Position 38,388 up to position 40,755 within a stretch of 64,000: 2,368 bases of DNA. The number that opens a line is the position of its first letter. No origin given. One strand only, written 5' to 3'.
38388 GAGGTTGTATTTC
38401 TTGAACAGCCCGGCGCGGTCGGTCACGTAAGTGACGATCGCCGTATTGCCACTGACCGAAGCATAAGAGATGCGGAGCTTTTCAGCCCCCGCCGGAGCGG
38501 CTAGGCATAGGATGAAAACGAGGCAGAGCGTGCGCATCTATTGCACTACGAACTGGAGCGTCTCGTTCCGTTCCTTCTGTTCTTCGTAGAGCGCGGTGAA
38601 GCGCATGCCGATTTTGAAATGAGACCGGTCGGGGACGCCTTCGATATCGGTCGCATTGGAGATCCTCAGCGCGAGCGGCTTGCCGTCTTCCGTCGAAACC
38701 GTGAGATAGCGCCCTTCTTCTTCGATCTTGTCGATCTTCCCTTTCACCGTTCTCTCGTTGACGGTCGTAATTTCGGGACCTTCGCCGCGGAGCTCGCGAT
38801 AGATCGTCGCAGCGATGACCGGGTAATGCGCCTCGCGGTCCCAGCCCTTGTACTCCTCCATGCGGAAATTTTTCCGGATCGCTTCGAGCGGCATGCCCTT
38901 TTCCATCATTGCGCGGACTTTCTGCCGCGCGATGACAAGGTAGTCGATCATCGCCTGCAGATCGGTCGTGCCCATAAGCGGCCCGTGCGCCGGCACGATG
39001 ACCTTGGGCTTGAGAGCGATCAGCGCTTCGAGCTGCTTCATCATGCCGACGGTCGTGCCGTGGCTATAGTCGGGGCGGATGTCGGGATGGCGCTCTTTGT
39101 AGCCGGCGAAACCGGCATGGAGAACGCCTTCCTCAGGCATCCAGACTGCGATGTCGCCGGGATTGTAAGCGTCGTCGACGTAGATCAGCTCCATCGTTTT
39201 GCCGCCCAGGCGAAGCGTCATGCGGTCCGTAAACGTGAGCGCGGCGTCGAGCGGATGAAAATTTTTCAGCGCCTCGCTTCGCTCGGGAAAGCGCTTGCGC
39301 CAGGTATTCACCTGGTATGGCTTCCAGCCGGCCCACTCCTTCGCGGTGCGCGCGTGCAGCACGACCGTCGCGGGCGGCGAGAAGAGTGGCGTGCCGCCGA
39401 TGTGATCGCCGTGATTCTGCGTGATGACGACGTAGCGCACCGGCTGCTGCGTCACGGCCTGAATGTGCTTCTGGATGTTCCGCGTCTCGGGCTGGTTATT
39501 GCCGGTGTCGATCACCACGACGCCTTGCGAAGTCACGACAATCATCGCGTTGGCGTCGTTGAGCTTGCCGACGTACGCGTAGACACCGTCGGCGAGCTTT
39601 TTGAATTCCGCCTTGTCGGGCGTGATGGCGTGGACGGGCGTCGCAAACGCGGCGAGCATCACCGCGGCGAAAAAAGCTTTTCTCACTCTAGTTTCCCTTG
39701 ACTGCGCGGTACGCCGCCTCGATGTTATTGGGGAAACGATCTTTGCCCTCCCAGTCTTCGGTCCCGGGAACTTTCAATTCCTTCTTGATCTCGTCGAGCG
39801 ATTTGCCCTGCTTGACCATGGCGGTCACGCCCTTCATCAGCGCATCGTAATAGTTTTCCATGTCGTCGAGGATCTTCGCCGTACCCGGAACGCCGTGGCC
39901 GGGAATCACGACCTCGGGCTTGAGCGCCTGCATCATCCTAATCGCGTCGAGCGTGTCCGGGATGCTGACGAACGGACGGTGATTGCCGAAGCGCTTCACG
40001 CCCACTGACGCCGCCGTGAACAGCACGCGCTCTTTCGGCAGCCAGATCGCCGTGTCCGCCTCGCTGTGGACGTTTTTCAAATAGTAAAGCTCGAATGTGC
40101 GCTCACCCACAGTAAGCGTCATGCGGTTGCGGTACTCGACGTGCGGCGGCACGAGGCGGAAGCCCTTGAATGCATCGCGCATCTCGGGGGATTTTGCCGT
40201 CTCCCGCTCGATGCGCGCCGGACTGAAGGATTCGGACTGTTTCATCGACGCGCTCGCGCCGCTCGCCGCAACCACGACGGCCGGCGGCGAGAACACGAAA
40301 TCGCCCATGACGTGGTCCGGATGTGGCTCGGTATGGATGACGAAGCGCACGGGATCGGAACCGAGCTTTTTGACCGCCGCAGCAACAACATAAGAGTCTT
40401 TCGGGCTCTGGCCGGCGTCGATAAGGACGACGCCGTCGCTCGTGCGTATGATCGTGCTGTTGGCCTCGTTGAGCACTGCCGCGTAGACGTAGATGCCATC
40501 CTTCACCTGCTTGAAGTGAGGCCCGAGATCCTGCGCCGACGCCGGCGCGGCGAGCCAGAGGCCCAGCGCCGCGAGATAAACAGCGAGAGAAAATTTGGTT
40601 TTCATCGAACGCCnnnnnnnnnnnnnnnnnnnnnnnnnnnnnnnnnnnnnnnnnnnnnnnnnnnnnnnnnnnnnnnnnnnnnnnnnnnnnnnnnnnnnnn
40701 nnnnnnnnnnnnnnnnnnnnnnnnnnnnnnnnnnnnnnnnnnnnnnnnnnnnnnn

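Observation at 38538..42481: Four tandem secreted MBL-fold paralogs with Glu/Gln replacing the first His of the HxHxDH zinc motif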

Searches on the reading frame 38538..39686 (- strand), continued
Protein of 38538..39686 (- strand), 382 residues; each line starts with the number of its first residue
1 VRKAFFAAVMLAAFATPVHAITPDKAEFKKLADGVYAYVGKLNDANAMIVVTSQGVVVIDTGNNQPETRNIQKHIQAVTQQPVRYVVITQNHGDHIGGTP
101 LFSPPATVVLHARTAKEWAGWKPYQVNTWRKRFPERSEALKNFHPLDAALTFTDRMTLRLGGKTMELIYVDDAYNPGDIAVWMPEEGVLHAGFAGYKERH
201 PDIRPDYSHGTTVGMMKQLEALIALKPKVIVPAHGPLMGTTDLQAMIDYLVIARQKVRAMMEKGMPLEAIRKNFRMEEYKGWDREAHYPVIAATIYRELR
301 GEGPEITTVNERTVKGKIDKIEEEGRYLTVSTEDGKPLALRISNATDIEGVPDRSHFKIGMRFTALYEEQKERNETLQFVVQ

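Call 58: search_protein_families(library=ncbifam, proteins=[P0264, P0265, P0267, P0271, P0274, P0275, P0280, P0254, P0381, P0317], max_evalue=1e-20)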
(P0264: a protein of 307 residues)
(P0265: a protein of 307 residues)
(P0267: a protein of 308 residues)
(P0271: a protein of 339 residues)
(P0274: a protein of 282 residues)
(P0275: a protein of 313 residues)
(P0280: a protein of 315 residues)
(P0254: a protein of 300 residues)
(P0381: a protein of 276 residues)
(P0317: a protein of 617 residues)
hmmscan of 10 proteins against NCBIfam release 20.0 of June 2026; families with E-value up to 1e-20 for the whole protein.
P0264 (307 aa): 7 families
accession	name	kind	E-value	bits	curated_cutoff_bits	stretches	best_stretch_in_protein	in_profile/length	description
TIGR04559.1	SoxH_rel_PQQ_2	hypoth_equivalog_domain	6.2e-62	209.6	280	1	27-301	4-281/283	quinoprotein relay system zinc metallohydrolase 2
TIGR04558.1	SoxH_rel_PQQ_1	hypoth_equivalog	1.8e-52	178.2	300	1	28-303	9-283/285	quinoprotein relay system zinc metallohydrolase 1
NF033088.2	bla_subclass_B1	equivalog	1.5e-29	103.2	200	1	25-250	6-215/217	subclass B1 metallo-beta-lactamase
NF012137.0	bla_xUS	exception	1.5e-23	83.6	400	1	7-239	4-222/246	MUS/TUS/MOC family subclass B1 metallo-beta-lactamase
NF012146.1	blaB-IND-MUS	exception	5.5e-23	81.5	270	1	10-252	10-235/237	BlaB/IND/MUS family subclass B1 metallo-beta-lactamase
NF033087.1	bla_subclass_B2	equivalog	8.1e-23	81.3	240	1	54-237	23-205/221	subclass B2 metallo-beta-lactamase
NF041441.1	blaCIM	exception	8.1e-21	74.6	490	0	27-239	39-235/250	CIM family subclass B1 metallo-beta-lactamase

P0265 (307 aa): 2 families
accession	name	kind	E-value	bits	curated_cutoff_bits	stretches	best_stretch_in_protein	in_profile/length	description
TIGR04559.1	SoxH_rel_PQQ_2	hypoth_equivalog_domain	9.5e-50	169.6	280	1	51-301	29-280/283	quinoprotein relay system zinc metallohydrolase 2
TIGR04558.1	SoxH_rel_PQQ_1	hypoth_equivalog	4.1e-38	131.1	300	1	52-274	34-253/285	quinoprotein relay system zinc metallohydrolase 1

P0267 (308 aa): 5 families
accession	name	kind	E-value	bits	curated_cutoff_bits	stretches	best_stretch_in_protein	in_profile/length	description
TIGR04559.1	SoxH_rel_PQQ_2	hypoth_equivalog_domain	5.7e-50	170.3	280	1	53-280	30-258/283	quinoprotein relay system zinc metallohydrolase 2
TIGR04558.1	SoxH_rel_PQQ_1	hypoth_equivalog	2.2e-44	151.7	300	1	36-262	8-240/285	quinoprotein relay system zinc metallohydrolase 1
NF033088.2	bla_subclass_B1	equivalog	1.3e-30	106.7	200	1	50-246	28-210/217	subclass B1 metallo-beta-lactamase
NF012146.1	blaB-IND-MUS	exception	9.7e-23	80.7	270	1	45-246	41-228/237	BlaB/IND/MUS family subclass B1 metallo-beta-lactamase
NF038103.1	blaGMB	exception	4.3e-22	78.5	580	1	62-247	58-254/270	GMB family subclass B1 metallo-beta-lactamase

P0271 (339 aa): 3 families
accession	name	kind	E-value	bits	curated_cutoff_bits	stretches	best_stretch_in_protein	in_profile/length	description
TIGR04559.1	SoxH_rel_PQQ_2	hypoth_equivalog_domain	2.4e-42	145.3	280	1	170-335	117-280/283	quinoprotein relay system zinc metallohydrolase 2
TIGR04558.1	SoxH_rel_PQQ_1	hypoth_equivalog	9.1e-33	113.6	300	0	167-334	115-279/285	quinoprotein relay system zinc metallohydrolase 1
NF033088.2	bla_subclass_B1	equivalog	8.8e-25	87.6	200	0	169-282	98-213/217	subclass B1 metallo-beta-lactamase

P0274 (282 aa): 2 families
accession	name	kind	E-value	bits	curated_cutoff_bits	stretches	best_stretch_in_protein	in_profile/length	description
TIGR04559.1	SoxH_rel_PQQ_2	hypoth_equivalog_domain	5.9e-48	163.7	280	1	28-269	30-269/283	quinoprotein relay system zinc metallohydrolase 2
TIGR04558.1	SoxH_rel_PQQ_1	hypoth_equivalog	1.8e-35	122.5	300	1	28-265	34-265/285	quinoprotein relay system zinc metallohydrolase 1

P0275 (313 aa): 3 families
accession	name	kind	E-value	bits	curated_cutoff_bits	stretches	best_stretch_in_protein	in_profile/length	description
TIGR04559.1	SoxH_rel_PQQ_2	hypoth_equivalog_domain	7.9e-56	189.5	280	1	26-310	4-281/283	quinoprotein relay system zinc metallohydrolase 2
TIGR04558.1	SoxH_rel_PQQ_1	hypoth_equivalog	6.5e-40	137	300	1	43-281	34-252/285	quinoprotein relay system zinc metallohydrolase 1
NF033088.2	bla_subclass_B1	equivalog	2.8e-25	89.2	200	1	38-252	26-209/217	subclass B1 metallo-beta-lactamase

P0280 (315 aa): 5 families
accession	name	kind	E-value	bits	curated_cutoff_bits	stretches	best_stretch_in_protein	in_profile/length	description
TIGR04559.1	SoxH_rel_PQQ_2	hypoth_equivalog_domain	6.9e-44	150.4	280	1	56-306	30-281/283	quinoprotein relay system zinc metallohydrolase 2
TIGR04558.1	SoxH_rel_PQQ_1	hypoth_equivalog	6.8e-30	104.1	300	1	56-305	34-280/285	quinoprotein relay system zinc metallohydrolase 1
NF033087.1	bla_subclass_B2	equivalog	3.1e-25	89.2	240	1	43-248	8-212/221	subclass B2 metallo-beta-lactamase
NF038166.1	blaYEM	exception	4.4e-22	79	535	1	54-245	41-230/246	YEM family subclass B2 metallo-beta-lactamase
NF033088.2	bla_subclass_B1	equivalog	1.1e-21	77.5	200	1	39-249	8-210/217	subclass B1 metallo-beta-lactamase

P0254 (300 aa): 2 families
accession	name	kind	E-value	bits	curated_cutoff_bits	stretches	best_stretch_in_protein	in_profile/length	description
TIGR04559.1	SoxH_rel_PQQ_2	hypoth_equivalog_domain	2.9e-26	92.5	280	1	41-281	24-263/283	quinoprotein relay system zinc metallohydrolase 2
TIGR04558.1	SoxH_rel_PQQ_1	hypoth_equivalog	4.2e-26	91.7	300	1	44-281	31-263/285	quinoprotein relay system zinc metallohydrolase 1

P0381 (276 aa): 2 families
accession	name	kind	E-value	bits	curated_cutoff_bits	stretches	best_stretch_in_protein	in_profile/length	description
TIGR04558.1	SoxH_rel_PQQ_1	hypoth_equivalog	5.3e-26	91.4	300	1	19-240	35-253/285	quinoprotein relay system zinc metallohydrolase 1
TIGR04559.1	SoxH_rel_PQQ_2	hypoth_equivalog_domain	1.5e-23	83.6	280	1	18-243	30-256/283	quinoprotein relay system zinc metallohydrolase 2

P0317 (617 aa): 3 families
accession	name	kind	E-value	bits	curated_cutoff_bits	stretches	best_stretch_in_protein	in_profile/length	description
TIGR04559.1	SoxH_rel_PQQ_2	hypoth_equivalog_domain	8.1e-36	123.9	280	1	33-309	3-280/283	quinoprotein relay system zinc metallohydrolase 2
TIGR04558.1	SoxH_rel_PQQ_1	hypoth_equivalog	1.4e-23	83.5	300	1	65-282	39-252/285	quinoprotein relay system zinc metallohydrolase 1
NF033088.2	bla_subclass_B1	equivalog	2.8e-21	76.2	200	0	33-255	7-211/217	subclass B1 metallo-beta-lactamase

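Call 71: list_cluster_members(proteins=[window:38538-39659:-, window:39688-40605:-, window:40614-41528:-, window:41540-42481:-])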
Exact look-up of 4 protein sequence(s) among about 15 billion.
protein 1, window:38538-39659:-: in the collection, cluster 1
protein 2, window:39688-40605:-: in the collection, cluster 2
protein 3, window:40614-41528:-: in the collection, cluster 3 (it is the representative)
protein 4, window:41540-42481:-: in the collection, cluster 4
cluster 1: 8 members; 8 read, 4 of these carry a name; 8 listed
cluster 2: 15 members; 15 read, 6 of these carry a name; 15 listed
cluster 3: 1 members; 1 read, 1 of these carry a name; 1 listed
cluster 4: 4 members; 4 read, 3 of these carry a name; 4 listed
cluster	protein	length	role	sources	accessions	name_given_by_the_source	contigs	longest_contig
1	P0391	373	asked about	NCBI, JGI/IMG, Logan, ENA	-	-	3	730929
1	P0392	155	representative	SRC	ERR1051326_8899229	-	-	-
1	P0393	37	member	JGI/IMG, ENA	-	hypothetical protein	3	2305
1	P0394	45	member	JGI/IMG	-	hypothetical protein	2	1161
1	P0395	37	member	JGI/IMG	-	hypothetical protein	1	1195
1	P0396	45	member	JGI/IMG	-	hypothetical protein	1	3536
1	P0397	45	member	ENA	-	-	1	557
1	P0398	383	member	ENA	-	-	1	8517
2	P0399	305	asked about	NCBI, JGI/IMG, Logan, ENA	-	-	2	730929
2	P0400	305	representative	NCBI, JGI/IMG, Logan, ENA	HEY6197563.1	MAG TPA: MBL fold metallo-hydrolase [Candidatus Binatia bacterium] | cyclase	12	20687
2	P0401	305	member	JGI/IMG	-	cyclase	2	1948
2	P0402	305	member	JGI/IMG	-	cyclase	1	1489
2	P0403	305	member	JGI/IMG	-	cyclase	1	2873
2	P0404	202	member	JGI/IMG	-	cyclase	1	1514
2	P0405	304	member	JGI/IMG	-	cyclase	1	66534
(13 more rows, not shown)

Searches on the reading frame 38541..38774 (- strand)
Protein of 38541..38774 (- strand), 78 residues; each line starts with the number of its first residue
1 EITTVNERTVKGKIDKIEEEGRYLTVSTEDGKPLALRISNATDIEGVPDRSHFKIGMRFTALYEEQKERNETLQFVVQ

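Call 39: search_protein_families(library=pfam, proteins=[window:38541-38774:-], max_evalue=1)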
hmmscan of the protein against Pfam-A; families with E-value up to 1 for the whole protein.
seq(78 aa): 2 families
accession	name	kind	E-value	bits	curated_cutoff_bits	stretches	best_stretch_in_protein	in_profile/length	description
PF18340.7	TraI_2B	-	0.017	15.4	26.7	1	13-40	37-64/79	DNA relaxase TraI 2B/2B-like domain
PF02736.25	Myosin_N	-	0.048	13.9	27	1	10-32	16-36/45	Myosin N-terminal SH3-like domain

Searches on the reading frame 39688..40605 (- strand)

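Call 3: search_protein_families(library=pfam, proteins=[window:39688-40605:-], max_evalue=0.01)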
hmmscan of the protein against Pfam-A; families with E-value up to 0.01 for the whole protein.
window:39688-40605:- (305 aa): 1 family
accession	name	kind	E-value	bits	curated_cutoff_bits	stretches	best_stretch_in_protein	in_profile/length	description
PF00753.33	Lactamase_B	-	2.3e-14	54.2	22.7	1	48-237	6-196/196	Metallo-beta-lactamase superfamily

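Call 4: search_protein_families(library=ncbifam, proteins=[window:39688-40605:-], max_evalue=0.01)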
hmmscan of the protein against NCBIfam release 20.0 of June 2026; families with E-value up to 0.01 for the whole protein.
window:39688-40605:- (305 aa): 47 families (the best 25 are shown)
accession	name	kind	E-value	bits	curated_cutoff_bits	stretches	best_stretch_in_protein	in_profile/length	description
TIGR04559.1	SoxH_rel_PQQ_2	hypoth_equivalog_domain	5.5e-32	111.3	280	1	31-301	4-279/283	quinoprotein relay system zinc metallohydrolase 2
TIGR04558.1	SoxH_rel_PQQ_1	hypoth_equivalog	7.3e-26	90.9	300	1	48-276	34-253/285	quinoprotein relay system zinc metallohydrolase 1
NF033088.2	bla_subclass_B1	equivalog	3.1e-15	56.4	200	1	32-248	9-211/217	subclass B1 metallo-beta-lactamase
NF012137.0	bla_xUS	exception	1.8e-10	40.7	400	1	160-239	137-220/246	MUS/TUS/MOC family subclass B1 metallo-beta-lactamase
NF041269.1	bla_B1_long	equivalog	3.1e-10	39.7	350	1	152-268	113-232/334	subclass B1 metallo-beta-lactamase, long type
NF000396.3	blaGIM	exception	5e-10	39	525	1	157-249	133-229/250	GIM family subclass B1 metallo-beta-lactamase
NF012229.1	bla_class_B_core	domain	5.1e-10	39.7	100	1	31-190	4-139/139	metallo-beta-lactamase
NF033087.1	bla_subclass_B2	equivalog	5.9e-10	39.3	240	1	32-246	5-212/221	subclass B2 metallo-beta-lactamase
NF012146.1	blaB-IND-MUS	exception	1.2e-09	37.9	270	2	159-200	136-177/237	BlaB/IND/MUS family subclass B1 metallo-beta-lactamase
NF000329.2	bla_B2_CphA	exception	1.4e-09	38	500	1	23-260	23-250/253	CphA family subclass B2 metallo-beta-lactamase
NF000441.2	blaMUS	exception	1.8e-09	37.4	540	1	161-238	138-219/246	MUS family subclass B1 metallo-beta-lactamase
NF012100.0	blaVIM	exception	2.3e-09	37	500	2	171-252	170-255/266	VIM family subclass B1 metallo-beta-lactamase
NF038103.1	blaGMB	exception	4.3e-09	35.9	580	1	34-247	35-253/270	GMB family subclass B1 metallo-beta-lactamase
NF000442.2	blaTUS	exception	1.3e-07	31.3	550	1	164-240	141-221/248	TUS family subclass B1 metallo-beta-lactamase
NF012145.1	blaDIM_SIM_IMP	exception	1.6e-07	31.3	288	1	163-248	116-202/209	DIM/SIM/IMP family subclass B1 metallo-beta-lactamase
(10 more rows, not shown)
